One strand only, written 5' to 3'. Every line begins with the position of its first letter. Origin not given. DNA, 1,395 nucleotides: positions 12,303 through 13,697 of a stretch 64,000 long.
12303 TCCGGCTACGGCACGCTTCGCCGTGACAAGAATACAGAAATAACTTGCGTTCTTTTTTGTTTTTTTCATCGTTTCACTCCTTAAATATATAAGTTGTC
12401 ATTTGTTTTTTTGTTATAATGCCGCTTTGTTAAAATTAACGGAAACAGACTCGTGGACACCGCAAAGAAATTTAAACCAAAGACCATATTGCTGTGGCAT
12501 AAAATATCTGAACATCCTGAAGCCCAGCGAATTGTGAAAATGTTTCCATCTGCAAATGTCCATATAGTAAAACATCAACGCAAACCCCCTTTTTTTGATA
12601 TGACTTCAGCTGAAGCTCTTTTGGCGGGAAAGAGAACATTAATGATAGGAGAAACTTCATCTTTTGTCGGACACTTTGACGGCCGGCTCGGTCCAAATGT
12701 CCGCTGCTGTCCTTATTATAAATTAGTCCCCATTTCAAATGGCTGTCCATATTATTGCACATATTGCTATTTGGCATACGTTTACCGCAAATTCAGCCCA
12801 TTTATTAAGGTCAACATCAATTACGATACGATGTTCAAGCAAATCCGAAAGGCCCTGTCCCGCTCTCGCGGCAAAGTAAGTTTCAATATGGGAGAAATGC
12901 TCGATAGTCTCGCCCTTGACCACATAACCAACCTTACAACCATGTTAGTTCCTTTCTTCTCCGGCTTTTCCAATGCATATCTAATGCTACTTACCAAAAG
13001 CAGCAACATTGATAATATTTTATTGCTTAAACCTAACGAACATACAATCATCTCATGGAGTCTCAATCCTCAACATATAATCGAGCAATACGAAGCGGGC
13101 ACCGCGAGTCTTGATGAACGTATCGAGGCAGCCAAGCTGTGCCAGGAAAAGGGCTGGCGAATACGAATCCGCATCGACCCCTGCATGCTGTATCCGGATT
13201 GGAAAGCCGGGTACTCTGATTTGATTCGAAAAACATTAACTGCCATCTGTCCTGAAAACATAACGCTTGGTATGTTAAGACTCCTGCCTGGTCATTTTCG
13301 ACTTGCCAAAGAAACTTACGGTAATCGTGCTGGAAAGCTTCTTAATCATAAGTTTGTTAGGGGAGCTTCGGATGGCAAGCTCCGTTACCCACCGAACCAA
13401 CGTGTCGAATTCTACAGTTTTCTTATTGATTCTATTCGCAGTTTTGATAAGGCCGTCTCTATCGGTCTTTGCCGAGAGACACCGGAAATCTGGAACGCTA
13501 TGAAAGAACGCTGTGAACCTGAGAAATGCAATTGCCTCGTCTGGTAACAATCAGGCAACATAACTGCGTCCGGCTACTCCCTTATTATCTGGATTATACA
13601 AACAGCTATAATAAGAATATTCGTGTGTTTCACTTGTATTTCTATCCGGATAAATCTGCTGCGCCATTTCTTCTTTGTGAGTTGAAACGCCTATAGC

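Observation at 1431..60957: Locus-specific degenerate heptamer word arrays, often as inverted arms, at most gene boundaries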

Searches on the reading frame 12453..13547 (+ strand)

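Call 70: search_protein_families(library=pfam, proteins=[window:12453-13547:+], max_evalue=0.0001)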
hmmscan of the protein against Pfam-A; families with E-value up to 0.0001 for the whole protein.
window:12453-13547:+ (364 aa): 2 families
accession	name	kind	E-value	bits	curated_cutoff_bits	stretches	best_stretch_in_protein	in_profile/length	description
PF20903.3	SPL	-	3.9e-31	108.6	27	1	7-268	1-257/338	Spore photoproduct lyase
PF04055.27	Radical_SAM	-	1.1e-05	26.2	29.5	1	92-237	1-143/166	Radical SAM superfamily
